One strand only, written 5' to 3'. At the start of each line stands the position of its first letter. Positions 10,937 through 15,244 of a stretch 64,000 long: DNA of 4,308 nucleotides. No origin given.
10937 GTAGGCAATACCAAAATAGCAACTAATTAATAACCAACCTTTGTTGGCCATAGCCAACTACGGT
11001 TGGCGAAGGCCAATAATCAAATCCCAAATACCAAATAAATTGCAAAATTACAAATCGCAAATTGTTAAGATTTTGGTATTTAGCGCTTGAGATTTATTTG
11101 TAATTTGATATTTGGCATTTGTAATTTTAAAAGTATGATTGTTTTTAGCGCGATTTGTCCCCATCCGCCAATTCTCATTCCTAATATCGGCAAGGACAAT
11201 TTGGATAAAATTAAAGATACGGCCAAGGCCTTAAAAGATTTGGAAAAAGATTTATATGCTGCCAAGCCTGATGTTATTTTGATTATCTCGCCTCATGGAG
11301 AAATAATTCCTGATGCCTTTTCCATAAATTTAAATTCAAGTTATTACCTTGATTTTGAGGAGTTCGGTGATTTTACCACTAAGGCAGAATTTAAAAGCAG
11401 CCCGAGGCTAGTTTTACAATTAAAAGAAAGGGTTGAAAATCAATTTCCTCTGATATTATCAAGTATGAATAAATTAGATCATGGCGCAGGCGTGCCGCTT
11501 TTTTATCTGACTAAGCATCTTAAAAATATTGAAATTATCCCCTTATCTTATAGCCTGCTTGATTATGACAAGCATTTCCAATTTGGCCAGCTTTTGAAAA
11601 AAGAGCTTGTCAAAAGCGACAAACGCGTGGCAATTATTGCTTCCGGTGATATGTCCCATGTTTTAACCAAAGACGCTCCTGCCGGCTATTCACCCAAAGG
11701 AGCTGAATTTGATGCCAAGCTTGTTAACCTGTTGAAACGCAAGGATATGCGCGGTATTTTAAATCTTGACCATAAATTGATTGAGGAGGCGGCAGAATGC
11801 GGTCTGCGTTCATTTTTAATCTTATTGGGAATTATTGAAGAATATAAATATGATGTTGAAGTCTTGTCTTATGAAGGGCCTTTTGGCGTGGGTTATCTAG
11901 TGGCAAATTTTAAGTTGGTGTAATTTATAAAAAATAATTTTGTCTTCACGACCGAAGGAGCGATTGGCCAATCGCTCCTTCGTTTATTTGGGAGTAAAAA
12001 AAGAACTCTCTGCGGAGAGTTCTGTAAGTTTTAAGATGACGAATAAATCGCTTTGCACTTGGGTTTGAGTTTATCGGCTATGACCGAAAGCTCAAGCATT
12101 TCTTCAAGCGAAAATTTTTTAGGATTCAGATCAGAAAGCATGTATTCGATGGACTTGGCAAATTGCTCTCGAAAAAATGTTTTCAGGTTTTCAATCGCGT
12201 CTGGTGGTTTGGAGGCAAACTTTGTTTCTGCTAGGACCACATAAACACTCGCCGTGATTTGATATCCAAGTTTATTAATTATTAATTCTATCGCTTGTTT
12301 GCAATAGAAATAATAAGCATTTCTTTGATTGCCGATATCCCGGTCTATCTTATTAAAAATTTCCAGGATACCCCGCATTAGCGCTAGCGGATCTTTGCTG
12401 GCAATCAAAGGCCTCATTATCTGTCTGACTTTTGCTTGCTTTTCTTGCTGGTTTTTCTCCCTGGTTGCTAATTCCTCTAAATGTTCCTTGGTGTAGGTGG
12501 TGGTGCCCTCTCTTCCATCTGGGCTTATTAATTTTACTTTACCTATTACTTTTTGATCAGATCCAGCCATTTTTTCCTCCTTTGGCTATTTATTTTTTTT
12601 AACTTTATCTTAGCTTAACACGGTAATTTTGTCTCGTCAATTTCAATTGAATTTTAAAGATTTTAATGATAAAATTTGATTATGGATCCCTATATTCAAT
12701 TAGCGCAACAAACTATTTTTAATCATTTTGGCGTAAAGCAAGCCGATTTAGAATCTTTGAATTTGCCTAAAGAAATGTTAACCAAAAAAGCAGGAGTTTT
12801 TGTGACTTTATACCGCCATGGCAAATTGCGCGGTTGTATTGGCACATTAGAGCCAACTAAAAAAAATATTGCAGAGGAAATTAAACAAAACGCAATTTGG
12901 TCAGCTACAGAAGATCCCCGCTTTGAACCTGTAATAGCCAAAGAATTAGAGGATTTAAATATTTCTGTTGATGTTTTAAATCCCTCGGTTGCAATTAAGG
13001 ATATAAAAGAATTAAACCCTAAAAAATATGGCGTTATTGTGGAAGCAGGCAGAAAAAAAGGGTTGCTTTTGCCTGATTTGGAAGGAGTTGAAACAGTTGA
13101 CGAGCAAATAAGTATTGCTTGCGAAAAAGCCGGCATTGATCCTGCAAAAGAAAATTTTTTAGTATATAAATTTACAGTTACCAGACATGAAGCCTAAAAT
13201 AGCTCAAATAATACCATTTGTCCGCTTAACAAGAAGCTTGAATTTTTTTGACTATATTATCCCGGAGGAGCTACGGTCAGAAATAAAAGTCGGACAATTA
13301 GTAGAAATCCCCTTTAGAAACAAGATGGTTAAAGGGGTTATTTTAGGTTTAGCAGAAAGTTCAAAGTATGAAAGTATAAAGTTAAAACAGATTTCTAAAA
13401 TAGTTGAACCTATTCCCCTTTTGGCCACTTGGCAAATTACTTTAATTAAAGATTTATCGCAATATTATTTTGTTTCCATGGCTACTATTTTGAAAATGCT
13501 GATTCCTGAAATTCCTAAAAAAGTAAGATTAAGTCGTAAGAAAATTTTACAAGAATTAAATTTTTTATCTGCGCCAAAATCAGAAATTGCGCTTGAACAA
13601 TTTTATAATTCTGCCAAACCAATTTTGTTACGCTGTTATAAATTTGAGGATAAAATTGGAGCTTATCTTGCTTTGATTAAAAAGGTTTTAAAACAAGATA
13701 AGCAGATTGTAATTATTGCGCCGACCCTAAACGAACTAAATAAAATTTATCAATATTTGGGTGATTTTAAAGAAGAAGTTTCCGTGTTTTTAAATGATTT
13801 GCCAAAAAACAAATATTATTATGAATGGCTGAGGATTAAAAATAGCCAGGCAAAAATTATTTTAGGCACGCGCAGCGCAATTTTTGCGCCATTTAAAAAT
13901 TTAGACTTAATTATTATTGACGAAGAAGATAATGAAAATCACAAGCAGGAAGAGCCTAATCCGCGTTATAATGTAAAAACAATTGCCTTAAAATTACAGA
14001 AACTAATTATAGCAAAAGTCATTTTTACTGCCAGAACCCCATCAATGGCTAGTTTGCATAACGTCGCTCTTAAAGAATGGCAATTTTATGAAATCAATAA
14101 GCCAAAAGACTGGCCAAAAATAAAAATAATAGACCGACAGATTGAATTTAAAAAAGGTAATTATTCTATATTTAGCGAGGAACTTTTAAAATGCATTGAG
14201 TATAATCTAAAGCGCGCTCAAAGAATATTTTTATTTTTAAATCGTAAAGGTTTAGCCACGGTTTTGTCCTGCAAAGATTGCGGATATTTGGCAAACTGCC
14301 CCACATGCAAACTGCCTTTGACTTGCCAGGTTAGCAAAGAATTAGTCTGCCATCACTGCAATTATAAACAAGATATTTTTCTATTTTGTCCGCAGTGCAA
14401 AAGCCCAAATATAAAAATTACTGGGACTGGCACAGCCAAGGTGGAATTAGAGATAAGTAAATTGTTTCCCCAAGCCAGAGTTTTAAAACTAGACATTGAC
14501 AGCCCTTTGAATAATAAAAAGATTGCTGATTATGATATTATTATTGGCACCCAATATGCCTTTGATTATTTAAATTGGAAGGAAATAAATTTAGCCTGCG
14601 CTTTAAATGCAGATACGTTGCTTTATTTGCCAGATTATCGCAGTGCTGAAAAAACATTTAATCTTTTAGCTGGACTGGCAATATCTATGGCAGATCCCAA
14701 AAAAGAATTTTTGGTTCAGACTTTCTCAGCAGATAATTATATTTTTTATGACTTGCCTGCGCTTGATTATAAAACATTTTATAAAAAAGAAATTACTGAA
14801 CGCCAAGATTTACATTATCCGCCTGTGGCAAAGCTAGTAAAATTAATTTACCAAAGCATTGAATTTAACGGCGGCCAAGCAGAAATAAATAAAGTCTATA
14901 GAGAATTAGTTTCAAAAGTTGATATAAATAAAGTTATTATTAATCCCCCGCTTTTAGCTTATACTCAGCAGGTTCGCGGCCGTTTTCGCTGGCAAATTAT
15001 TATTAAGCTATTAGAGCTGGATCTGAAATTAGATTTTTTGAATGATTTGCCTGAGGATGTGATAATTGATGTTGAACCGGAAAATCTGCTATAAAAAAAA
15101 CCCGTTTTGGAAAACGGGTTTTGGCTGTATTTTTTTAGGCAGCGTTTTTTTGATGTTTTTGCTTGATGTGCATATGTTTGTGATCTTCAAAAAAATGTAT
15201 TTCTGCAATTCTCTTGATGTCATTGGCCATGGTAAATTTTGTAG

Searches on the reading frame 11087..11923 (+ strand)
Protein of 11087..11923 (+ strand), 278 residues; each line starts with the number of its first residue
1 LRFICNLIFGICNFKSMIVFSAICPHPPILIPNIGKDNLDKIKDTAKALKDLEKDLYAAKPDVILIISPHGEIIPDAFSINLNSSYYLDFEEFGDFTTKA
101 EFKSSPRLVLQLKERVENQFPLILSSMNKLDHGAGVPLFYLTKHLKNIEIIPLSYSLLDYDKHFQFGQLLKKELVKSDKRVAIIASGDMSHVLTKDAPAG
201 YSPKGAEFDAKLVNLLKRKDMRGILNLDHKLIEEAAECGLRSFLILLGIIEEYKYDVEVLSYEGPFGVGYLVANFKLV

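Call 87: search_protein_families(library=pfam, max_evalue=0.0001, proteins=[window:11087-11923:+])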
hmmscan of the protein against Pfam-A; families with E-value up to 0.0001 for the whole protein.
window:11087-11923:+ (278 aa): 2 families
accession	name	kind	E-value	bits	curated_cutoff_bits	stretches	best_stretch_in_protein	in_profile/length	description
PF02900.23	LigB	-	1.6e-42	145.9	26.3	1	23-272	4-268/269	Catalytic LigB subunit of aromatic ring-opening dioxygenase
PF01875.22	Memo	-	2.7e-08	33.8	27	1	128-263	118-250/269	Memo-like protein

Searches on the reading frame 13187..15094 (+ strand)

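Call 36: search_protein_families(library=ncbifam, proteins=[window:13187-15094:+], max_evalue=0.00001)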
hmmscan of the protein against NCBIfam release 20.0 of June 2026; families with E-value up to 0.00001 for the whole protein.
window:13187-15094:+ (635 aa): 14 families
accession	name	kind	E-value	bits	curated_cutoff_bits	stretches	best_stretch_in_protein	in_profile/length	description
NF004066.1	PRK05580.1-3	equivalog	7.2e-133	444.6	813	2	156-609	284-752/788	primosomal protein N'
NF004068.0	PRK05580.1-5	equivalog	1.6e-101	340.7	1249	2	123-608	258-758/795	primosomal protein N'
TIGR00595.1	priA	equivalog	4.6e-99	332.3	230.35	1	158-608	12-476/509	replication restart helicase PriA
NF004067.0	PRK05580.1-4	equivalog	2.2e-93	314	763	2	144-607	223-698/737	primosomal protein N'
NF004065.0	PRK05580.1-1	equivalog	8.2e-86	288.8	858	2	155-607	228-693/731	primosomal protein N'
NF004072.0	PRK05580.2-4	equivalog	1.1e-82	278.4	1030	1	18-607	13-612/648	primosomal protein N'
NF004070.0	PRK05580.2-2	equivalog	1e-78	265.2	921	2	154-607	228-693/729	primosomal protein N'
NF004069.0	PRK05580.2-1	equivalog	1.5e-78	264.8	767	1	31-611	22-587/612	primosomal protein N'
NF004071.0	PRK05580.2-3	equivalog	6.7e-66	222.7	1105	1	156-607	235-698/735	primosomal protein N'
NF011453.0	PRK14873.1-3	equivalog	9.1e-48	162.8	812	2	160-552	188-575/653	primosome assembly protein PriA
NF011455.0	PRK14873.1-5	equivalog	5.8e-35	120.7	969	1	3-550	11-581/675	primosomal protein N'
NF011452.0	PRK14873.1-2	equivalog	2.5e-34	118.5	980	2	168-551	223-612/708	primosomal protein N'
NF011454.0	PRK14873.1-4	equivalog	1.8e-25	89.4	951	1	20-548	13-557/651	primosomal protein N'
NF011451.0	PRK14873.1-1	equivalog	4.6e-17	61.5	1147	0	347-430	448-531/764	primosome assembly protein PriA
